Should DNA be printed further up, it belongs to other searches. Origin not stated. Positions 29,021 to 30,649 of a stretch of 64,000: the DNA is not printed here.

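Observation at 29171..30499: Standalone MviN-type pseudokinase plus extracellular module without a MurJ flippase domain, inside a SigM-TrxB-TrxA-CwlM-like operon string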

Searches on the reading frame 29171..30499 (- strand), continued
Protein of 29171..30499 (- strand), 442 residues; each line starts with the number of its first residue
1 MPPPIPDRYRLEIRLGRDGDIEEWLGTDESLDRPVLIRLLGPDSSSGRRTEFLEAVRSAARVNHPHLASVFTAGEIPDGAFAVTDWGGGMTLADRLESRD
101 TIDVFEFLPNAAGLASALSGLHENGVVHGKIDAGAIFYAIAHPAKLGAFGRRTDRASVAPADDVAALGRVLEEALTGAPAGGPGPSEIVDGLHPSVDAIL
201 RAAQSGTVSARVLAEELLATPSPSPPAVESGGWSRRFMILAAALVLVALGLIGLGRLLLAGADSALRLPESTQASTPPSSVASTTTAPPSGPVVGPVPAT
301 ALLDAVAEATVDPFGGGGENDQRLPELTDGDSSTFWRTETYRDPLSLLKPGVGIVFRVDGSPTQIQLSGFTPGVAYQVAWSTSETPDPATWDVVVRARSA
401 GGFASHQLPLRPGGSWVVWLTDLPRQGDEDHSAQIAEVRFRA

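Call 47: search_protein_families(library=pfam, proteins=[P0257, P0222, P0183, P0176, P0181, P0192, P0207, P0210, P0235, P0248], max_evalue=0.001)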
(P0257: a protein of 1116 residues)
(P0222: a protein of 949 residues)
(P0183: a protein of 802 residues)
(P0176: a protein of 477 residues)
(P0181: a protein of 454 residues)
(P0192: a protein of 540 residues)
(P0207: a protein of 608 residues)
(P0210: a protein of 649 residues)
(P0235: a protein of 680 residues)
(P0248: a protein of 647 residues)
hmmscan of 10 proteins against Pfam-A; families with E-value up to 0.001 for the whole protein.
P0257 (1116 aa): 5 families
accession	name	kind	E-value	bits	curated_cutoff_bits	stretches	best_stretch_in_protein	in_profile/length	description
PF03023.19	MurJ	-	6e-75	253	27.4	1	39-495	4-437/451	Lipid II flippase MurJ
PF00069.31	Pkinase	-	7.3e-09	35.8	31.7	1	678-756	74-153/263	Protein kinase domain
PF07714.23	PK_Tyr_Ser-Thr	-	1.2e-06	28.4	23.1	1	664-752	68-153/258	Protein tyrosine and serine/threonine kinase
PF00754.31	F5_F8_type_C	-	2e-05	25.2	28.2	1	990-1096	13-114/127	F5/8 type C domain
PF22633.2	F5_F8_type_C_2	-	0.00021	22.3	27.8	1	994-1090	2-89/91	NedA-like, galactose-binding domain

P0222 (949 aa): 1 family
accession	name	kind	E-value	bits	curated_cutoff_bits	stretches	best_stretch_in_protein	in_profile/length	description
PF00069.31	Pkinase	-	9.2e-05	22.4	31.7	1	77-137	55-116/263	Protein kinase domain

P0183 (802 aa): 2 families
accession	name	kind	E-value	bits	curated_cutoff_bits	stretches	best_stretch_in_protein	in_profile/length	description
PF00069.31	Pkinase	-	3.1e-47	161.6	31.7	1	20-234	1-210/263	Protein kinase domain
PF07714.23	PK_Tyr_Ser-Thr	-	2.9e-29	102.6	23.1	1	23-267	4-248/258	Protein tyrosine and serine/threonine kinase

P0176 (477 aa): 2 families
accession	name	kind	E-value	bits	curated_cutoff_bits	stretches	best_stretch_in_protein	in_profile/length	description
PF07714.23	PK_Tyr_Ser-Thr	-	4e-06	26.8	23.1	1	39-155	30-146/258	Protein tyrosine and serine/threonine kinase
PF00069.31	Pkinase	-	6.8e-05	22.8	31.7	1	61-155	49-142/263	Protein kinase domain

P0181 (454 aa): 2 families
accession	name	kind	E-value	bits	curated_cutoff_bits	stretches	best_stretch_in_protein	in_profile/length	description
PF07714.23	PK_Tyr_Ser-Thr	-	3.5e-07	30.2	23.1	1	30-156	24-151/258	Protein tyrosine and serine/threonine kinase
PF00069.31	Pkinase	-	6.5e-05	22.9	31.7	1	62-156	53-147/263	Protein kinase domain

P0192 (540 aa): 3 families
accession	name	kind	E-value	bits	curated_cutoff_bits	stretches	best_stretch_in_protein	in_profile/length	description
PF00069.31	Pkinase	-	6.5e-08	32.7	31.7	1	66-150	50-135/263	Protein kinase domain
PF07714.23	PK_Tyr_Ser-Thr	-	0.00039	20.2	23.1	1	56-128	43-117/258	Protein tyrosine and serine/threonine kinase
PF01636.29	APH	-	0.00061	20.1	23.2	0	23-142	2-121/239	Phosphotransferase enzyme family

P0207 (608 aa): 3 families
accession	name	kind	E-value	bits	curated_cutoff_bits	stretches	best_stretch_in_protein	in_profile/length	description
PF00069.31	Pkinase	-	3.8e-40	138.4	31.7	1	16-219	1-200/263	Protein kinase domain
PF07714.23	PK_Tyr_Ser-Thr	-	9.1e-27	94.4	23.1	1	18-226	3-215/258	Protein tyrosine and serine/threonine kinase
PF03109.22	ABC1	-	2.3e-07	30.7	22.9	1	88-167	142-221/244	ABC1 atypical kinase-like domain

P0210 (649 aa): 3 families
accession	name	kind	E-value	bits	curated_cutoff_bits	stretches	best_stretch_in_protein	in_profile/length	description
PF00069.31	Pkinase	-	1.8e-46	159.1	31.7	1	24-232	1-204/263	Protein kinase domain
PF07714.23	PK_Tyr_Ser-Thr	-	4.1e-30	105.4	23.1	1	26-228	3-208/258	Protein tyrosine and serine/threonine kinase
PF03109.22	ABC1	-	4.3e-05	23.2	22.9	0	96-176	142-221/244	ABC1 atypical kinase-like domain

P0235 (680 aa): 4 families
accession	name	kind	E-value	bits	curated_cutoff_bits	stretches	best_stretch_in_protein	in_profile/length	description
PF00069.31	Pkinase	-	7.6e-09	35.8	31.7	1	65-147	58-140/263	Protein kinase domain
PF07714.23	PK_Tyr_Ser-Thr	-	4e-05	23.5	23.1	1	35-147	29-144/258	Protein tyrosine and serine/threonine kinase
PF22633.2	F5_F8_type_C_2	-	8.1e-05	23.6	27.8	1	560-657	2-91/91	NedA-like, galactose-binding domain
PF06293.20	Kdo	-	0.00052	19.9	21.3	1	75-142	88-155/207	Lipopolysaccharide kinase (Kdo/WaaP) family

P0248 (647 aa): 1 family
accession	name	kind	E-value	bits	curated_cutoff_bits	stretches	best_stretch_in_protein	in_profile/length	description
PF00069.31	Pkinase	-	1.1e-05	25.4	31.7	1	90-152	55-118/263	Protein kinase domain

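Call 49: list_cluster_members(proteins=[P0257, P0222, P0183, P0176, P0181, P0192, P0207, P0235, P0186, P0203])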
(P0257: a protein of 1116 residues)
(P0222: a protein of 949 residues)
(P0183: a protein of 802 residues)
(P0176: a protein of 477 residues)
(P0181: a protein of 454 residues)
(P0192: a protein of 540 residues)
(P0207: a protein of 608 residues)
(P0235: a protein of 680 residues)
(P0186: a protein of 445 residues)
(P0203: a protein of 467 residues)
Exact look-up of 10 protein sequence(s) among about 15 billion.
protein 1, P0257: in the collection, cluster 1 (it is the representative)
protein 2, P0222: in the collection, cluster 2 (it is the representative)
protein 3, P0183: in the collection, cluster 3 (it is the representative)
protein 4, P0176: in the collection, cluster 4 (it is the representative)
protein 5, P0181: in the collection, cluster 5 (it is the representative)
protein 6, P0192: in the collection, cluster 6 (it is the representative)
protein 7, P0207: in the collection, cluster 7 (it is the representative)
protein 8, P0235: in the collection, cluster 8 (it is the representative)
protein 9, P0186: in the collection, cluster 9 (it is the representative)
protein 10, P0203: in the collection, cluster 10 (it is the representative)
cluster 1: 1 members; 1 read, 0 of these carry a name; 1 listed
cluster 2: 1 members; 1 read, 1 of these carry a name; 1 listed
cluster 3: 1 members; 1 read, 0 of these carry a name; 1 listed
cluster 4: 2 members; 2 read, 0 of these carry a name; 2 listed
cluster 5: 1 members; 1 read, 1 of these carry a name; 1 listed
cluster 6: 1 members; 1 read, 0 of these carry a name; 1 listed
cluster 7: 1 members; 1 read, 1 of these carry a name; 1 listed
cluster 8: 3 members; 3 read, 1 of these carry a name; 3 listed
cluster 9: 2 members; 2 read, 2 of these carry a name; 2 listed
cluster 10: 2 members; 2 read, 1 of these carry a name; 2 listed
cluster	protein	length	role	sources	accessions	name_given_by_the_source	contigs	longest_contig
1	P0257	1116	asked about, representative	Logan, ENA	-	-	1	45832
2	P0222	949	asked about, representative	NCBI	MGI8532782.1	MAG: hypothetical protein ACR2KN_07240 [Geodermatophilaceae bacterium]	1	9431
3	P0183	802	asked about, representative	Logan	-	-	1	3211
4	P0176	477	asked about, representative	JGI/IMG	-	-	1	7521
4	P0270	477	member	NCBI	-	-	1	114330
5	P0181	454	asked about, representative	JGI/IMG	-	serine/threonine protein kinase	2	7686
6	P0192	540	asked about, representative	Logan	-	-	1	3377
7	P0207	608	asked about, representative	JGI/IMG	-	eukaryotic-like serine/threonine-protein kinase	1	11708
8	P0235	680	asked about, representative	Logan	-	-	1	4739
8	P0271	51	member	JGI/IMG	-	hypothetical protein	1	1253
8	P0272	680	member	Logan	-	-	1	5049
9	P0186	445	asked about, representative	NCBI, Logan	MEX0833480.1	MAG: protein kinase [Actinomycetota bacterium]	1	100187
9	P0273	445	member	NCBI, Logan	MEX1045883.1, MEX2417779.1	MAG: protein kinase [Actinomycetota bacterium]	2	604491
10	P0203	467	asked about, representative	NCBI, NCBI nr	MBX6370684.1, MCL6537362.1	MAG: hypothetical protein IRZ02_00300 [Acidothermus sp.] | hypothetical protein [Acidothermus sp.]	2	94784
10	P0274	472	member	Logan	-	-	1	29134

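Call 50: find_encoding_contigs(protein=P0257, flank=8000, max_places=2)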
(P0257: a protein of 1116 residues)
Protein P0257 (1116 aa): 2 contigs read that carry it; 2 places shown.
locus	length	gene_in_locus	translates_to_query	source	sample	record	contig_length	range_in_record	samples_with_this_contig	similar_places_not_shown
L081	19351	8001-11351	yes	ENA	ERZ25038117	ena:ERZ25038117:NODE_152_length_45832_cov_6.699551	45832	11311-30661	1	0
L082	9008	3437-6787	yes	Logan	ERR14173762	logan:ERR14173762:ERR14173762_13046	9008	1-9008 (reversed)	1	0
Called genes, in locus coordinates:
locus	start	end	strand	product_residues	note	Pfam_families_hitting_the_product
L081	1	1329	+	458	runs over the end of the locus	PF00324:AA_permease, PF13520:AA_permease_2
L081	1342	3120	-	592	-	PF00501:AMP-binding, PF23562:AMP-binding_C_3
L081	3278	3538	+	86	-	-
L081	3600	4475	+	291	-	PF00892:EamA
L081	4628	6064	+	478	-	PF01743:PolyA_pol, PF12627:PolyA_pol_RNAbd, PF01966:HD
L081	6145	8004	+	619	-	-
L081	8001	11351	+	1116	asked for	PF03023:MurJ, PF07714:PK_Tyr_Ser-Thr (weak), PF00069:Pkinase, PF00754:F5_F8_type_C (faint)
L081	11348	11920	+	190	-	PF07638:Sigma70_ECF (weak), PF04542:Sigma70_r2, PF08281:Sigma70_r4_2, PF04545:Sigma70_r4 (weak)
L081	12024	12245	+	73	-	-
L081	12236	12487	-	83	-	-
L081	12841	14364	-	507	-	PF00370:FGGY_N, PF01869:BcrAD_BadFG (faint), PF02782:FGGY_C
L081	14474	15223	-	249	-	PF00230:MIP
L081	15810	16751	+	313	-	PF04545:Sigma70_r4 (weak), PF13545:HTH_Crp_2 (weak), PF04198:Sugar-bind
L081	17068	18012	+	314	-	PF00890:FAD_binding_2 (faint), PF01134:GIDA (faint), PF01266:DAO (faint), PF03486:HI0933_like (faint), PF07992:Pyr_redox_2, PF13738:Pyr_redox_3, PF00070:Pyr_redox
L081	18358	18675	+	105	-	PF00085:Thioredoxin, PF13098:Thioredoxin_2 (weak), PF13905:Thioredoxin_8 (weak)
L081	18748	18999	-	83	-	-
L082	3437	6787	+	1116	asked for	PF03023:MurJ, PF07714:PK_Tyr_Ser-Thr (weak), PF00069:Pkinase, PF00754:F5_F8_type_C (faint)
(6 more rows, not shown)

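Call 51: find_encoding_contigs(protein=P0203, flank=8000, max_places=2)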
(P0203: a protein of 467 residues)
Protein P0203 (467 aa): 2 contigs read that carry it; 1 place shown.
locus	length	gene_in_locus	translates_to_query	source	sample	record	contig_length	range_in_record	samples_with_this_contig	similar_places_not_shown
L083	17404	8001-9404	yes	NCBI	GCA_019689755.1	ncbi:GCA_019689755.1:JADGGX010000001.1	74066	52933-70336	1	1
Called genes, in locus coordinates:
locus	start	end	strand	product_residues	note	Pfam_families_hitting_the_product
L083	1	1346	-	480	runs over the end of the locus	PF01743:PolyA_pol, PF12627:PolyA_pol_RNAbd, PF01966:HD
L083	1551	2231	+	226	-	-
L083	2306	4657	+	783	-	PF19516:DUF6049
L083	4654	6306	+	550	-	PF03023:MurJ, PF01554:MatE (faint), PF13440:Polysacc_synt_3 (weak)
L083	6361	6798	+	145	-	-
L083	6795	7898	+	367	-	PF00877:NLPC_P60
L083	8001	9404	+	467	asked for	-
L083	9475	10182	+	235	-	PF07638:Sigma70_ECF (faint), PF04542:Sigma70_r2, PF08281:Sigma70_r4_2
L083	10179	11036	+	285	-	PF11859:DUF3379 (weak), PF27063:RsmA_C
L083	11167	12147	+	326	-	PF03486:HI0933_like (faint), PF07992:Pyr_redox_2, PF01266:DAO (faint), PF13450:NAD_binding_8 (faint), PF13738:Pyr_redox_3, PF00070:Pyr_redox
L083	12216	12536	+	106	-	PF00085:Thioredoxin, PF08534:Redoxin (weak), PF14595:Thioredoxin_9 (weak), PF13098:Thioredoxin_2 (weak), PF13905:Thioredoxin_8 (weak)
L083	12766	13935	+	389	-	PF01471:PG_binding_1, PF09374:PG_binding_3 (faint), PF01471:PG_binding_1, PF01520:Amidase_3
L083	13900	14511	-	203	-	-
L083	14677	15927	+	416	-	PF00155:Aminotran_1_2, PF12897:Asp_aminotransf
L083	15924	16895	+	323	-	PF01820:Dala_Dala_lig_N, PF07478:Dala_Dala_lig_C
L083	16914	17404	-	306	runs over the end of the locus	PF02195:ParB_N, PF17762:HTH_ParB, PF23552:ParB_C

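Call 53: search_solved_structures(query=A1, max_evalue=1, show_alignments=0)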
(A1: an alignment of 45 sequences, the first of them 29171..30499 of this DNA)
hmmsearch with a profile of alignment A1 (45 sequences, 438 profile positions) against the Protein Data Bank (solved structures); distinct sequences matched with E-value up to 1: 329 (the best 60 are shown).
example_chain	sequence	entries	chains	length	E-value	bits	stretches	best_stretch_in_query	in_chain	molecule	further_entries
5u94_A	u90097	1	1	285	3.8e-17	65.3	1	2-172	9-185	Serine/threonine-protein kinase PknB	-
6b2p_A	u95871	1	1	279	3.9e-17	65.3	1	2-172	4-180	Serine/threonine-protein kinase PknB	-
1o6y_A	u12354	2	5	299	5.2e-17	64.8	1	2-172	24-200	SERINE/THREONINE-PROTEIN KINASE PKNB | Probable serine/threonine-protein kinase pknB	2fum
1mru_A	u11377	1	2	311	5.7e-17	64.7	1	2-172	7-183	Probable serine/threonine-protein kinase pknB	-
3orm_A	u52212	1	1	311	5.7e-17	64.7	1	2-172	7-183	Serine/threonine protein kinase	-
6i2p_A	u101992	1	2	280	1.1e-15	60.5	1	2-172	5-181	Serine/threonine-protein kinase PknB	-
3f61_A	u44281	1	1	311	1.2e-15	60.3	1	2-172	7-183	Serine/threonine-protein kinase pknB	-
3ori_A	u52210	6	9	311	2e-15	59.6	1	2-172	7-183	Serine/threonine protein kinase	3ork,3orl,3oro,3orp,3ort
3f69_A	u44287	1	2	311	3.7e-15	58.7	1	2-172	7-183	Serine/threonine-protein kinase pknB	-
9ymt_A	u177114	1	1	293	2.6e-09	39.4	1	5-153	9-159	Serine/Threonine Kinase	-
4eqm_A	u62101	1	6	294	2.7e-09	39.4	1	5-153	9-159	Protein kinase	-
9ruj_A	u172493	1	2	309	1.6e-07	33.6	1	7-152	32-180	Serine/threonine-protein kinase StkP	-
9ru3_A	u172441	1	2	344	1.7e-07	33.5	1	7-151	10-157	Serine/threonine-protein kinase StkP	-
9ruk_A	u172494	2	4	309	1.8e-07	33.4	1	7-151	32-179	Serine/threonine-protein kinase StkP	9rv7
4ow8_A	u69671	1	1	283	1.2e-06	30.7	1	4-154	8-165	Serine/threonine-protein kinase PknA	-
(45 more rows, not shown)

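Call 60: find_encoding_contigs(protein=P0186, flank=9000, max_places=1)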
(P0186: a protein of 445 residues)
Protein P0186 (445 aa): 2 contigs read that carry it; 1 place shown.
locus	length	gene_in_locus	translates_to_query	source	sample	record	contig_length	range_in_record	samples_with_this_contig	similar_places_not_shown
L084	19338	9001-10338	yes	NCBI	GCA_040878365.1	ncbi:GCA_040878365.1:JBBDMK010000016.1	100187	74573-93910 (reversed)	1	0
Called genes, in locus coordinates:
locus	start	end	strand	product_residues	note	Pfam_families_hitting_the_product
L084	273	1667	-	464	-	PF01743:PolyA_pol, PF12627:PolyA_pol_RNAbd, PF01966:HD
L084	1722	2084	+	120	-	-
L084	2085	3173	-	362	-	PF00437:T2SSE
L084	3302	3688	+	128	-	PF09656:PGPGW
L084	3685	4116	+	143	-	PF00293:NUDIX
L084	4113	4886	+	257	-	PF01925:TauE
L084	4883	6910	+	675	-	PF19516:DUF6049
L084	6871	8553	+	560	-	PF01554:MatE (faint), PF03023:MurJ, PF13440:Polysacc_synt_3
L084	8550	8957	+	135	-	-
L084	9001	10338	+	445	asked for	PF00069:Pkinase, PF07714:PK_Tyr_Ser-Thr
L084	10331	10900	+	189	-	PF04542:Sigma70_r2, PF08281:Sigma70_r4_2, PF04545:Sigma70_r4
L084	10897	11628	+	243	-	PF13490:zf-HC2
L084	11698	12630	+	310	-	PF00890:FAD_binding_2 (faint), PF01946:Thi4 (faint), PF03486:HI0933_like (faint), PF07992:Pyr_redox_2, PF13738:Pyr_redox_3, PF00070:Pyr_redox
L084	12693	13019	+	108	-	PF00085:Thioredoxin, PF14595:Thioredoxin_9, PF13098:Thioredoxin_2 (weak), PF13905:Thioredoxin_8 (faint), PF13192:Thioredoxin_3 (weak)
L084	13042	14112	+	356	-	PF01471:PG_binding_1, PF09374:PG_binding_3 (faint), PF01471:PG_binding_1, PF01520:Amidase_3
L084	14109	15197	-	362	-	PF21320:WHD_Rv2258c, PF13489:Methyltransf_23, PF05175:MTS (weak), PF13847:Methyltransf_31, PF08241:Methyltransf_11, PF08242:Methyltransf_12, PF13649:Methyltransf_25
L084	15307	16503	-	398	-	PF00890:FAD_binding_2 (faint), PF01266:DAO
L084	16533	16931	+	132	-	PF20791:Acyl-ACP_TE_C, PF13279:4HBT_2, PF03061:4HBT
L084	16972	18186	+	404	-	PF00155:Aminotran_1_2, PF12897:Asp_aminotransf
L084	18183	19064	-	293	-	PF02195:ParB_N, PF17762:HTH_ParB, PF23552:ParB_C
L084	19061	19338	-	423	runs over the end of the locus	PF00142:Fer4_NifH, PF01656:CbiA, PF02374:ArsA_ATPase (weak), PF06564:CBP_BcsQ, PF09140:MipZ, PF10609:ParA, PF13614:AAA_31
